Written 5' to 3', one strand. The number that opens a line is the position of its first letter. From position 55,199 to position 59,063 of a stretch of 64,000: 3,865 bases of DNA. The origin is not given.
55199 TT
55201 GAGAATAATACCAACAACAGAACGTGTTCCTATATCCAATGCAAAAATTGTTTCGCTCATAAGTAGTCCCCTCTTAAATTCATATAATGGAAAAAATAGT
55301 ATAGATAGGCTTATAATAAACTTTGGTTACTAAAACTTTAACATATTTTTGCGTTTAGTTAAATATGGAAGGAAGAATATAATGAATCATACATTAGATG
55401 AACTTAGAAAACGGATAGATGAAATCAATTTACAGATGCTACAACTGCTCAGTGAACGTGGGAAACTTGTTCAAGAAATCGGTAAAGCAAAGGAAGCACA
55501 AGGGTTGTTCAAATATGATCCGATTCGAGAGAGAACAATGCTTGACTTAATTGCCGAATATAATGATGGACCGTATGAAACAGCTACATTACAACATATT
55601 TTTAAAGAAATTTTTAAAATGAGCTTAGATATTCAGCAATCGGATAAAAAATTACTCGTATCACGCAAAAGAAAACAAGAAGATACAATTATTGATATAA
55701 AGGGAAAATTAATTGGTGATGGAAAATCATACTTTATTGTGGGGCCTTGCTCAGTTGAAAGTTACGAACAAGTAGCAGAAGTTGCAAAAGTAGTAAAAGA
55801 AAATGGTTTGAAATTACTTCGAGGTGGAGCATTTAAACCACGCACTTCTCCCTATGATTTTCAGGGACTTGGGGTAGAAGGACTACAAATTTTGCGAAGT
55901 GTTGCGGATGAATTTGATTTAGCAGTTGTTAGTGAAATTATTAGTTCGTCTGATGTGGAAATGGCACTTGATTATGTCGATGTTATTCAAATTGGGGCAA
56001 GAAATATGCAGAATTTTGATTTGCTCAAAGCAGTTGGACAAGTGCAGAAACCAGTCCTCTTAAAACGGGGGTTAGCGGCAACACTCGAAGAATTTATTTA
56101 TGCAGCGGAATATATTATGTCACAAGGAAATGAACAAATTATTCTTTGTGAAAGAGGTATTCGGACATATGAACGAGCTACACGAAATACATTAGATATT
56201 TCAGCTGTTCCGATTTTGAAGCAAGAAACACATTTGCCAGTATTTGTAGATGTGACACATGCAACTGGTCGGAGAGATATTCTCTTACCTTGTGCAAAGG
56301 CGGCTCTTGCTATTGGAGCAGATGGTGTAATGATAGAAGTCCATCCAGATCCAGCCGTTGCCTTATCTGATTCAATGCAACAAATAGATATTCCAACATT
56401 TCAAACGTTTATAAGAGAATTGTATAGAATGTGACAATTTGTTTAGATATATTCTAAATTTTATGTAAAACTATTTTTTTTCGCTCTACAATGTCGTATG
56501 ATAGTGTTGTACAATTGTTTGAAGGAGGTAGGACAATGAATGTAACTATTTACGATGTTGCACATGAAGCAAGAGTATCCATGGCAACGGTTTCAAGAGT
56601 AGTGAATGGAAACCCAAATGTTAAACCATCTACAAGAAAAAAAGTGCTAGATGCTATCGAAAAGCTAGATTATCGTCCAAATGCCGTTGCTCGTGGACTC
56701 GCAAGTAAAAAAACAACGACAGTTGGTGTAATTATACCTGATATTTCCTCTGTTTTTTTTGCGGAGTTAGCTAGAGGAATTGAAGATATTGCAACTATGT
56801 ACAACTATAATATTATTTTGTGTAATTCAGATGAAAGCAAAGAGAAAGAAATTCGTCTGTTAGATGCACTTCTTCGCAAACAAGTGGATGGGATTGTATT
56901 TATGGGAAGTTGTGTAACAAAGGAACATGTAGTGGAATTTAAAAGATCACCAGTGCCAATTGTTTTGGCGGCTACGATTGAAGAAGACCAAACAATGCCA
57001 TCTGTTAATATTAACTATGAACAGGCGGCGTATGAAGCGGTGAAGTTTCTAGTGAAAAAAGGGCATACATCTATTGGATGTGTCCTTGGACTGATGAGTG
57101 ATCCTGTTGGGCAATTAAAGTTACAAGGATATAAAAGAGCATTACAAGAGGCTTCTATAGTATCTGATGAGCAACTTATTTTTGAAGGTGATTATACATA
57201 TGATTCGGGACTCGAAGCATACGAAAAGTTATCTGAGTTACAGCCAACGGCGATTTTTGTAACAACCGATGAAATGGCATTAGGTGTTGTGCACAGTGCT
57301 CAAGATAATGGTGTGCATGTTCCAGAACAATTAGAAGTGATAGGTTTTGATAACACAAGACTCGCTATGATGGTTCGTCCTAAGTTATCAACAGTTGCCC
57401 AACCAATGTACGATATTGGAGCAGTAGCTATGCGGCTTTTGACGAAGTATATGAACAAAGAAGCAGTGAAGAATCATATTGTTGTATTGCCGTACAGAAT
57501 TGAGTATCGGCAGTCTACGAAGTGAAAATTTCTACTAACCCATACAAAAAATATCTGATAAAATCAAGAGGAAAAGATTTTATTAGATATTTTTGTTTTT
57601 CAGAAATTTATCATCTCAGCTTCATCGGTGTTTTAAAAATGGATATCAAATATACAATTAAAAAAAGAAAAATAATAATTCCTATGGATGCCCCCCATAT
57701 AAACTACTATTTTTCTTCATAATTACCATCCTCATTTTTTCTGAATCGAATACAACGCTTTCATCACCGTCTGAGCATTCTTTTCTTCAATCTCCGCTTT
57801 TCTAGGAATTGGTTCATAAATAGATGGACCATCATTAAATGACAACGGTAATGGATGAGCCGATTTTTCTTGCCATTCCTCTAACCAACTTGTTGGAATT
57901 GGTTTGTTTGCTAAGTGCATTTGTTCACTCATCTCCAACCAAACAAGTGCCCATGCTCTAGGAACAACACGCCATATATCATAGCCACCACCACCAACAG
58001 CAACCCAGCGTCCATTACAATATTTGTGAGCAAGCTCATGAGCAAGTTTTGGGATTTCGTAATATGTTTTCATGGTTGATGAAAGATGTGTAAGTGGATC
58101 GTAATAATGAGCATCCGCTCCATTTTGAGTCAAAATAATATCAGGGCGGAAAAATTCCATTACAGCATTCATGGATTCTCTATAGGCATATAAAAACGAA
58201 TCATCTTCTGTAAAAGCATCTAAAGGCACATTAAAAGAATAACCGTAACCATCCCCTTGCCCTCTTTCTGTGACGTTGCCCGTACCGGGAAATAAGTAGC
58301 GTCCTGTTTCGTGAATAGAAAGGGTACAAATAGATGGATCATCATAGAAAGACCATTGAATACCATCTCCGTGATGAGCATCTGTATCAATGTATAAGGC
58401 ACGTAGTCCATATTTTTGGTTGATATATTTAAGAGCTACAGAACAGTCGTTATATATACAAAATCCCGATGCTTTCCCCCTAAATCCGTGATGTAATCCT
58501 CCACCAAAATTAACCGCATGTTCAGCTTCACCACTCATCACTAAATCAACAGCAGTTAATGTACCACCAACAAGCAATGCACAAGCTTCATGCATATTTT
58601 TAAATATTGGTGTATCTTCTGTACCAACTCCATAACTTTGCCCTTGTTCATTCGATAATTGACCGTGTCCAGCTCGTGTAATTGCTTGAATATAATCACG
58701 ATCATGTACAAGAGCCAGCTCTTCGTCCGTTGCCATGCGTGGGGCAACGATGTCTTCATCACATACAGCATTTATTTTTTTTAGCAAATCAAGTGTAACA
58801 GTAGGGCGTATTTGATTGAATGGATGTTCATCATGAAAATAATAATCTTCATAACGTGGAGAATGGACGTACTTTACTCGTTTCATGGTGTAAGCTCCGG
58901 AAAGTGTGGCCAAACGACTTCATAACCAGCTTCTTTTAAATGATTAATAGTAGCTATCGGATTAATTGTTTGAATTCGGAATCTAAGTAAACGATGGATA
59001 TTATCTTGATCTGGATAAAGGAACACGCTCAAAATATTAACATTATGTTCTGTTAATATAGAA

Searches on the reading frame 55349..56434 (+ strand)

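Call 13: search_protein_families(library=pfam, proteins=[window:55349-56434:+], max_evalue=0.00001)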
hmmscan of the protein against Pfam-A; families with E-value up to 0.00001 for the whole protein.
window:55349-56434:+ (361 aa): 3 families
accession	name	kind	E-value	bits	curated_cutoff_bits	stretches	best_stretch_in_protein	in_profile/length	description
PF00793.26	DAHP_synth_1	-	2.3e-88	296.1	25.5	1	114-355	3-258/270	DAHP synthetase I family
PF01817.26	CM_2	-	1.7e-19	70.2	27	1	19-97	1-80/80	Chorismate mutase type II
PF03102.20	NeuB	-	1.8e-08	34.6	22.1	1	174-332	53-201/241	NeuB family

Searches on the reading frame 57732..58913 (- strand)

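Call 13: search_protein_families(library=pfam, proteins=[window:57732-58913:-], max_evalue=0.00001)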
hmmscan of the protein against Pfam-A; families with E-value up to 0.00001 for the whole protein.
window:57732-58913:- (393 aa): 1 family
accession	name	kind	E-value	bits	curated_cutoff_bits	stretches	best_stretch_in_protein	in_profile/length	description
PF00850.24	Hist_deacetyl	-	1.1e-88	297.9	27.9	1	30-326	1-296/298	Histone deacetylase domain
